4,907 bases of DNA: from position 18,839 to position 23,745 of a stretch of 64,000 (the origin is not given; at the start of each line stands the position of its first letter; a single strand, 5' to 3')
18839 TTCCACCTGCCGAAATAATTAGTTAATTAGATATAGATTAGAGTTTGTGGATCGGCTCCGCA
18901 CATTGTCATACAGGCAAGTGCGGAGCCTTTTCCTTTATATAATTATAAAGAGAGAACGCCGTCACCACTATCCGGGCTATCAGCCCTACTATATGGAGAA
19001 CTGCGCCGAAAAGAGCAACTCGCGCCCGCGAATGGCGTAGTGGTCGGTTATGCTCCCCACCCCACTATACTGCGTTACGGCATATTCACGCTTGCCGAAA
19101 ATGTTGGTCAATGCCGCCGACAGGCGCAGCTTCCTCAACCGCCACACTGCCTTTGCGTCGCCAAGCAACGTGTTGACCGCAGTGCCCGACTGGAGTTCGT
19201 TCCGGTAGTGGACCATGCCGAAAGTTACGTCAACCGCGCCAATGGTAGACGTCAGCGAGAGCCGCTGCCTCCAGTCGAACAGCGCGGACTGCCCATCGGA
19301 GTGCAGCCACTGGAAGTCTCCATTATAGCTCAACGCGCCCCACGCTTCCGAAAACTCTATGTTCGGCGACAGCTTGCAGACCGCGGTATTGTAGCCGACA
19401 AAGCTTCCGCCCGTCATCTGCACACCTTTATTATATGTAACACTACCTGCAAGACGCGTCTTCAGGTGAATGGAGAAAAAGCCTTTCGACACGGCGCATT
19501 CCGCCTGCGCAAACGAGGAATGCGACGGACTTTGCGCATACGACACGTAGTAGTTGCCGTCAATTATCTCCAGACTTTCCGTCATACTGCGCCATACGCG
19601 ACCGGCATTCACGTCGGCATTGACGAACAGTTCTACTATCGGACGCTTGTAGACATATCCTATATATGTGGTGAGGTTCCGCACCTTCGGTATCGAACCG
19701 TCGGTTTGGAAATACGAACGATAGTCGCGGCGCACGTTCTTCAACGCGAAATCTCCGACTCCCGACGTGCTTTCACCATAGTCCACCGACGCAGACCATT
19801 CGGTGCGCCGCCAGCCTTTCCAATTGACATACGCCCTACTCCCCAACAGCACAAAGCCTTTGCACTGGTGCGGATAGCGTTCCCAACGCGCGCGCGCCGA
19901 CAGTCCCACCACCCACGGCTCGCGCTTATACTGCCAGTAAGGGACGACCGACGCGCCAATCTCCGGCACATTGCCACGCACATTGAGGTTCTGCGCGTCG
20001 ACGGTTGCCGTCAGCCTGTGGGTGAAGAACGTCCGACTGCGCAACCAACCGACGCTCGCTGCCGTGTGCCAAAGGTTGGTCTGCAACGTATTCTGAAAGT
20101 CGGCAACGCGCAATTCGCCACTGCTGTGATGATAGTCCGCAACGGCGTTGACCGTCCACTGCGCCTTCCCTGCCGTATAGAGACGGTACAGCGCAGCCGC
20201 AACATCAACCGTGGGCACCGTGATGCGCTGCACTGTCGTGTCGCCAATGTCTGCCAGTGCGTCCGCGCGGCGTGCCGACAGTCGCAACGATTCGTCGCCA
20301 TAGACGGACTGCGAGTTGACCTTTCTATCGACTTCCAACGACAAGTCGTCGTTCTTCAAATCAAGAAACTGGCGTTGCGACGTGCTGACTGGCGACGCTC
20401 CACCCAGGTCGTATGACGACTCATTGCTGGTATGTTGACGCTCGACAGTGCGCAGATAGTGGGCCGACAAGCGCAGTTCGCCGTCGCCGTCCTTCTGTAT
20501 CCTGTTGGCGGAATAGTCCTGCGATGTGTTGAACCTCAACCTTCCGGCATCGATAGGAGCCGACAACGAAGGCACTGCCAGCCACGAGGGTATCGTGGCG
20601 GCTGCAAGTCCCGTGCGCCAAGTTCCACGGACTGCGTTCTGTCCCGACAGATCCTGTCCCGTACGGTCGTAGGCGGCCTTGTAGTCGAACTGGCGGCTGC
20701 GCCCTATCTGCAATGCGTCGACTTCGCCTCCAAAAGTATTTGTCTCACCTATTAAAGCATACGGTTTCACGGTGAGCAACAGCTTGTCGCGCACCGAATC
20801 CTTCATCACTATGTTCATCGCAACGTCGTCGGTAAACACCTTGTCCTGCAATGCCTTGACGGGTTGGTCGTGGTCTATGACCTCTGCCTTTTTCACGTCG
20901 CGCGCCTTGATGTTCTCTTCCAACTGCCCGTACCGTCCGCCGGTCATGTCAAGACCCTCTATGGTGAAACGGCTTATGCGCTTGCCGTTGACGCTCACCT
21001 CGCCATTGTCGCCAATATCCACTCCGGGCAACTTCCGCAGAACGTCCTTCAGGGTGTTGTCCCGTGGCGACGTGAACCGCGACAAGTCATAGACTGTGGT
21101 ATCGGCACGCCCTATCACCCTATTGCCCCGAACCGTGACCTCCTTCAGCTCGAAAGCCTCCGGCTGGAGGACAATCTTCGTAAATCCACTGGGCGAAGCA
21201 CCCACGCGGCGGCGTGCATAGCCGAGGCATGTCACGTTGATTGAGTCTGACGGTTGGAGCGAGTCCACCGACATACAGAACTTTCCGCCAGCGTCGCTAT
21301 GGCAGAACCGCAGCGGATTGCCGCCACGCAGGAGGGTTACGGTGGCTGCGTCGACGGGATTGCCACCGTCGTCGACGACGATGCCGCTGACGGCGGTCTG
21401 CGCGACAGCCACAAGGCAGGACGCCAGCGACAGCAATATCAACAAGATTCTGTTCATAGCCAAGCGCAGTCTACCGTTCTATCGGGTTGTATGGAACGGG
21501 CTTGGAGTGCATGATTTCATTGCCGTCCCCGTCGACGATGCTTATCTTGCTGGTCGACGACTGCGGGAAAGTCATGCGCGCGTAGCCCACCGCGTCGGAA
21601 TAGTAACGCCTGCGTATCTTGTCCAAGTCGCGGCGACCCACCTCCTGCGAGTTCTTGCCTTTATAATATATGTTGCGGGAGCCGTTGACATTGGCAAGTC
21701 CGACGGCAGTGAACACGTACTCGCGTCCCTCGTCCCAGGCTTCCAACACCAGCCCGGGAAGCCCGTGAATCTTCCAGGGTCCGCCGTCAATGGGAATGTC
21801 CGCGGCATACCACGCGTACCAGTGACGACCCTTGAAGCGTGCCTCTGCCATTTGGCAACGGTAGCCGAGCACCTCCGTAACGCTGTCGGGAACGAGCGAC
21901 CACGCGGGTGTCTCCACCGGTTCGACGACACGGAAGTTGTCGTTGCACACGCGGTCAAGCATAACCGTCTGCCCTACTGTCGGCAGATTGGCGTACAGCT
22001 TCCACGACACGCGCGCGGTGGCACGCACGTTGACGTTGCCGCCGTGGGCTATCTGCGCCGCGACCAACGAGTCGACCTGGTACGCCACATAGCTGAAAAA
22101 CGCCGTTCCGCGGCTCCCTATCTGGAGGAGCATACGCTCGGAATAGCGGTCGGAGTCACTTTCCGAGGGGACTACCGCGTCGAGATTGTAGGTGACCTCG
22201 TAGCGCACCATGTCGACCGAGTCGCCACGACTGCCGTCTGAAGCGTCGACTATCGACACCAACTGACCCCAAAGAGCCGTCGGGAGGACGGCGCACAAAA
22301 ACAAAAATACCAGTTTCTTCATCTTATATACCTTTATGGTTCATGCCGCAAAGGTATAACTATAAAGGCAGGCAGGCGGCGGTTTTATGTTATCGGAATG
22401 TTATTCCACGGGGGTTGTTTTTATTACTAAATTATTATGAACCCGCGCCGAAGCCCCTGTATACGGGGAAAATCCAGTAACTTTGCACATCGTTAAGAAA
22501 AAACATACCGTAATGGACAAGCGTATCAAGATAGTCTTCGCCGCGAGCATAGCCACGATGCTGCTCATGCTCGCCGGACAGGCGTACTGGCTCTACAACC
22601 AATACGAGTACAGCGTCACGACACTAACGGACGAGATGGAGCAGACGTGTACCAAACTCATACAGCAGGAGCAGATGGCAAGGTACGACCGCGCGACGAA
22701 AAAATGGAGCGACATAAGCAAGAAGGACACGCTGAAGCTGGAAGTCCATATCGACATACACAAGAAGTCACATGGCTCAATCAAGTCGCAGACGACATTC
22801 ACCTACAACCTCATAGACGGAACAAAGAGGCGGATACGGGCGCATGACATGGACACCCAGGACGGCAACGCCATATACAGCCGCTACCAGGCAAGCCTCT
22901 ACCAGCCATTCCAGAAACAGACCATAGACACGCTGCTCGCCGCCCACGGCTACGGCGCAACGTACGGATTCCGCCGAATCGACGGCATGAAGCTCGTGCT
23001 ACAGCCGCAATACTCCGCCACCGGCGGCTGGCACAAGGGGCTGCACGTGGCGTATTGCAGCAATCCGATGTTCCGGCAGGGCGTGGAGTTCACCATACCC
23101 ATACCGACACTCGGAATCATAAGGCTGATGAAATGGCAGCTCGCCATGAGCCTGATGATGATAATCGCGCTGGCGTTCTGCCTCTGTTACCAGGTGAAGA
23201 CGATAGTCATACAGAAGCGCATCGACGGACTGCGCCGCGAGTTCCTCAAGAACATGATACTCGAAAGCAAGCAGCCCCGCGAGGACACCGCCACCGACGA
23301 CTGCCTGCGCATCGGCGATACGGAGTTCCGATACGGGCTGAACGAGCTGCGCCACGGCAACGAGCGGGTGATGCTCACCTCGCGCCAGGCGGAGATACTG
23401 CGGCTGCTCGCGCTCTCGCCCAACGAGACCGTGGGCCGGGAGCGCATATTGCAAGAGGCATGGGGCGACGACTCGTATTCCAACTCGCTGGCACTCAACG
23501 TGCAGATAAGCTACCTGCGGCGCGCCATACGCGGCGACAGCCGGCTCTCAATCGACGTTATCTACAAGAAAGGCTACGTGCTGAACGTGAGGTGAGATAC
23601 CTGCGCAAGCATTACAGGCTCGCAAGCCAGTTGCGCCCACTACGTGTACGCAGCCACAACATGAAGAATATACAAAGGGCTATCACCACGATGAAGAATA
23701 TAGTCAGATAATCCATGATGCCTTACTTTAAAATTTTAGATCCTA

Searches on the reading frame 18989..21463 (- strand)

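Call 5: search_protein_families(library=pfam, proteins=[window:18989-21463:-])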
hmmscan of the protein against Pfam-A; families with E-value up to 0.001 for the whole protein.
window:18989-21463:- (824 aa): 2 families
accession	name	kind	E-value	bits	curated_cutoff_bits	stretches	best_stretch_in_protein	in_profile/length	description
PF13620.12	CarboxypepD_reg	-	1.9e-05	25.3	32.3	1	25-87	2-64/82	Carboxypeptidase regulatory-like domain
PF13715.12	CarbopepD_reg_2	-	0.00051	20.4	32.2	0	25-111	1-88/88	CarboxypepD_reg-like domain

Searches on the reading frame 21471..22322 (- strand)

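Call 5: search_protein_families(library=pfam, proteins=[window:21471-22322:-])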
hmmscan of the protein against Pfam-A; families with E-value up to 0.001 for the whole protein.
window:21471-22322:- (283 aa): 2 families
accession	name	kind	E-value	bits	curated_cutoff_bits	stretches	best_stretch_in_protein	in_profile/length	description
PF09697.16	Porph_ging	-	6e-07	30.4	25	1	167-194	54-81/81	Protein of unknown function (Porph_ging)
PF22252.2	PNGase_F-II_N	-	0.0001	22.5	27.6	1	149-220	87-157/173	N-glycanase peptide, N-terminal domain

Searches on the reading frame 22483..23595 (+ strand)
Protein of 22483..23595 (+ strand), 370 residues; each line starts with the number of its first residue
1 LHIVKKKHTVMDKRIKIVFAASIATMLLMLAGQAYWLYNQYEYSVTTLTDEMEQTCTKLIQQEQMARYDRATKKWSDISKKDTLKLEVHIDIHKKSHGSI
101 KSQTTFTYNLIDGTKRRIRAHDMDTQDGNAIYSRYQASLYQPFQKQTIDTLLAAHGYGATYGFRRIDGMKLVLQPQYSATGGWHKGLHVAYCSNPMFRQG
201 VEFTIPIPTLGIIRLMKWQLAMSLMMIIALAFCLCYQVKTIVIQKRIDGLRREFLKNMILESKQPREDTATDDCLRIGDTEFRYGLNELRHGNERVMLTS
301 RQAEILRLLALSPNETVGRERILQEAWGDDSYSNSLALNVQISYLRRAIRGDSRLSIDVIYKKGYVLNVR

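Call 5: search_protein_families(library=pfam, proteins=[window:22483-23595:+])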
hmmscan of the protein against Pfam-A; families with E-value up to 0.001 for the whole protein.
window:22483-23595:+ (370 aa): 1 family
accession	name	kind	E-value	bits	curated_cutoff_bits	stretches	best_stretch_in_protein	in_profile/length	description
PF00486.34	Trans_reg_C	-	3.1e-15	56.4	26.2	1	294-367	2-77/77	Transcriptional regulatory protein, C terminal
